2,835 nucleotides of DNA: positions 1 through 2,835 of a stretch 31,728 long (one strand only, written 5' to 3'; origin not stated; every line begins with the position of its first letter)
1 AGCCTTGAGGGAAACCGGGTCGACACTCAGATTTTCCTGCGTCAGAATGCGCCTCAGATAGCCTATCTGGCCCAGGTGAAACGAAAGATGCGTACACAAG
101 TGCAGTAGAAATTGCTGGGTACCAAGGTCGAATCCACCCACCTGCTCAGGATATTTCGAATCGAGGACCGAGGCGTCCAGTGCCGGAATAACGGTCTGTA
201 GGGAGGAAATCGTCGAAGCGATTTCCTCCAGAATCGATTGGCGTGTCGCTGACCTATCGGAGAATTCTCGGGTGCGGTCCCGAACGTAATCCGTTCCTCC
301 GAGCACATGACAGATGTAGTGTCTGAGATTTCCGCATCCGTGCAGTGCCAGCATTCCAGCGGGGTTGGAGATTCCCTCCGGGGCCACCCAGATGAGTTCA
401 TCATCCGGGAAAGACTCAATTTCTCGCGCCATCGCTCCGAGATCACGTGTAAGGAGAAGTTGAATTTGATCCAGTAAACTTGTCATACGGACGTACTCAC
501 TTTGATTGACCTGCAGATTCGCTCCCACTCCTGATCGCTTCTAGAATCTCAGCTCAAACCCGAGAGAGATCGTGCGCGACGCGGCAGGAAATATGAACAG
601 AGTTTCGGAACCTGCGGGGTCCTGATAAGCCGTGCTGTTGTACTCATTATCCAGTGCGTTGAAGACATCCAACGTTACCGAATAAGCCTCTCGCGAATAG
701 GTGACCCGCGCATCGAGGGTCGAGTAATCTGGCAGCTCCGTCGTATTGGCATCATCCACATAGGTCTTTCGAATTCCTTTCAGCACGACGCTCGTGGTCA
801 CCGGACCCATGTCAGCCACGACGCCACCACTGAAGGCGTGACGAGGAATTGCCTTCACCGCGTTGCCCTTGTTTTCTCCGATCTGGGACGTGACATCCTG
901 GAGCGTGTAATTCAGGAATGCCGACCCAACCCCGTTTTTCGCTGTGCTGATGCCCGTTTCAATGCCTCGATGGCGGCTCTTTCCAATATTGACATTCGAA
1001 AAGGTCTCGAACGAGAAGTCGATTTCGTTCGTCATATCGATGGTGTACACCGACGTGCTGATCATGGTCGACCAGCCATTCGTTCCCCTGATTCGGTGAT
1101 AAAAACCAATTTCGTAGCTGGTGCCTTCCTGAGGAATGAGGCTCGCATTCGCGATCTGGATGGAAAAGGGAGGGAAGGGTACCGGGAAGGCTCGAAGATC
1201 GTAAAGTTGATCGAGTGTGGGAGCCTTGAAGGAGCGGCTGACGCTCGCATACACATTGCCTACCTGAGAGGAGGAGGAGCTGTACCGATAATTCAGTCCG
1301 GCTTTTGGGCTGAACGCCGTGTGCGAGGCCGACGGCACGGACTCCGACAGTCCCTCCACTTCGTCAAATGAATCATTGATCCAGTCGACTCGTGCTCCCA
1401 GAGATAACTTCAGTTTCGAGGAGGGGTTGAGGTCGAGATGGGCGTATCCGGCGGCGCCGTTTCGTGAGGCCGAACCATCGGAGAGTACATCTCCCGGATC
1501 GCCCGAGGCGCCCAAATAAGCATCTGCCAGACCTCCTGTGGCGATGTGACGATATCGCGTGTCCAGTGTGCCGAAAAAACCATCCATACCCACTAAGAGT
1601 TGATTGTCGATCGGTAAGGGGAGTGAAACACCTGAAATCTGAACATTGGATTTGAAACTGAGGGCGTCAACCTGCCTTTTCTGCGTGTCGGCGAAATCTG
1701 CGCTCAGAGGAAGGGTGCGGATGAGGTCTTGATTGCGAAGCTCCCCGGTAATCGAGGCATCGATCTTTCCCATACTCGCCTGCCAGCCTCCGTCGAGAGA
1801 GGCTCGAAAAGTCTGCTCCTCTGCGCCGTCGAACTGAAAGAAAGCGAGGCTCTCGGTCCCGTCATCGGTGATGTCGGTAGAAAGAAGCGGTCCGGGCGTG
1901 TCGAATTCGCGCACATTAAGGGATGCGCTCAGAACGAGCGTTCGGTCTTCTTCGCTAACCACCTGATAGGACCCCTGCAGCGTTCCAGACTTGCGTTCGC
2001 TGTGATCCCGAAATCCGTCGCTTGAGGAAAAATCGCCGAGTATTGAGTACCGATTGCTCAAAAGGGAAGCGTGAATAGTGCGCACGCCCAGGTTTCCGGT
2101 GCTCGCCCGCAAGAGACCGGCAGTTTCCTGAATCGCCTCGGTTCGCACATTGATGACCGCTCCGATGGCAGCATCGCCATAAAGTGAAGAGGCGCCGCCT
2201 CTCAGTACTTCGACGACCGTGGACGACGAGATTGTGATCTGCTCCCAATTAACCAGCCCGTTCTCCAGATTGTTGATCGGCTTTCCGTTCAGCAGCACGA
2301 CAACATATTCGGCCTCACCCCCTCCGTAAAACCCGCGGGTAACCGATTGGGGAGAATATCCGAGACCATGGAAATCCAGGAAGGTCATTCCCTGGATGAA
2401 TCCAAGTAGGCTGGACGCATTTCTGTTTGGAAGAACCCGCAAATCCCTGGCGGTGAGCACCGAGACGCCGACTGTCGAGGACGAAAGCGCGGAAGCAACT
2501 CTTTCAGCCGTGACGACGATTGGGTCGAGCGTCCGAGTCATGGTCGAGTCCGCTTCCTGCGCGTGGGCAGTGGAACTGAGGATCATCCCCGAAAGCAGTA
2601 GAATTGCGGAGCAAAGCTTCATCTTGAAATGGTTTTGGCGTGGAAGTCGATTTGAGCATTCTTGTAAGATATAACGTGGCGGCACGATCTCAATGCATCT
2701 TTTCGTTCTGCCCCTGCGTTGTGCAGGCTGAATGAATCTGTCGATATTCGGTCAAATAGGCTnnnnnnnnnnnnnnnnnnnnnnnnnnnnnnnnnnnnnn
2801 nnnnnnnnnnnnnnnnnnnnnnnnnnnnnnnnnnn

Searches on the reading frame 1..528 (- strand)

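Call 5: search_protein_families(library=pfam, proteins=[window:1-528:-], max_evalue=0.01)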
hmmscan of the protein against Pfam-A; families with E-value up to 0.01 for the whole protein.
window:1-528:- (176 aa): 3 families
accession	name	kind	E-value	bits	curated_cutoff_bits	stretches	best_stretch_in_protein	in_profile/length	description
PF07609.16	DUF1572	-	2.1e-06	28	23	1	33-167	21-154/163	Protein of unknown function (DUF1572)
PF12867.12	DinB_2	-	6.8e-05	23.7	24.8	1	32-155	8-128/128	DinB superfamily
PF04978.18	MST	-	0.0004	21.3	27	1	25-162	5-147/149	Mycothiol-S-transferase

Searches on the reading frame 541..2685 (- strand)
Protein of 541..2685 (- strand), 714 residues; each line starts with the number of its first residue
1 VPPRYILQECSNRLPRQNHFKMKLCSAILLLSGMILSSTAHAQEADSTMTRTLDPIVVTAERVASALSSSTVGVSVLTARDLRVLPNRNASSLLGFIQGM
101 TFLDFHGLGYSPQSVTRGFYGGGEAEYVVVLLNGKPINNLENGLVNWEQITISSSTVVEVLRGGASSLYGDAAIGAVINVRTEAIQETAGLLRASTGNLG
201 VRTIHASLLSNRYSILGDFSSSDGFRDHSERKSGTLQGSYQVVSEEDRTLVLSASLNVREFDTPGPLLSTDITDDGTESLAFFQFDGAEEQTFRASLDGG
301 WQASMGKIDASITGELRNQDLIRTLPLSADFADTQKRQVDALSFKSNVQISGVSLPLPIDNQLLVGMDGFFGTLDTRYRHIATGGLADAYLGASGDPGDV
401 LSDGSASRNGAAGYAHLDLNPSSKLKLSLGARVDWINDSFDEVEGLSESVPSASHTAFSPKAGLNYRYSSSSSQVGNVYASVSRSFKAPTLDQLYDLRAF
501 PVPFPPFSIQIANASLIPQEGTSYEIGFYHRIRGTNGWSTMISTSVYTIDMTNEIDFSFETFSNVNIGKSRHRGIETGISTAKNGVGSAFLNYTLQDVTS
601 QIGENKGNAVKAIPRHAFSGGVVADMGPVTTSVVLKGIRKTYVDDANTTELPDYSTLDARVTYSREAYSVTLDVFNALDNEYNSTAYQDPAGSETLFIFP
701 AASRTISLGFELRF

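Call 3: search_protein_families(library=pfam, proteins=[window:541-2685:-], max_evalue=0.01)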
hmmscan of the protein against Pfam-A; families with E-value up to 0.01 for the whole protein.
window:541-2685:- (714 aa): 3 families
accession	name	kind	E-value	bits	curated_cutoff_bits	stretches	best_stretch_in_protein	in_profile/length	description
PF00593.30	TonB_dep_Rec_b-barrel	-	3.9e-44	152.7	27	1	282-676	50-435/436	TonB dependent receptor-like, beta-barrel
PF07715.20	Plug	-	8.9e-15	55.6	23.9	1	68-177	3-107/107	TonB-dependent Receptor Plug Domain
PF14905.12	OMP_b-brl_3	-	1.7e-05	24.5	27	1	408-605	112-302/408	Outer membrane protein beta-barrel family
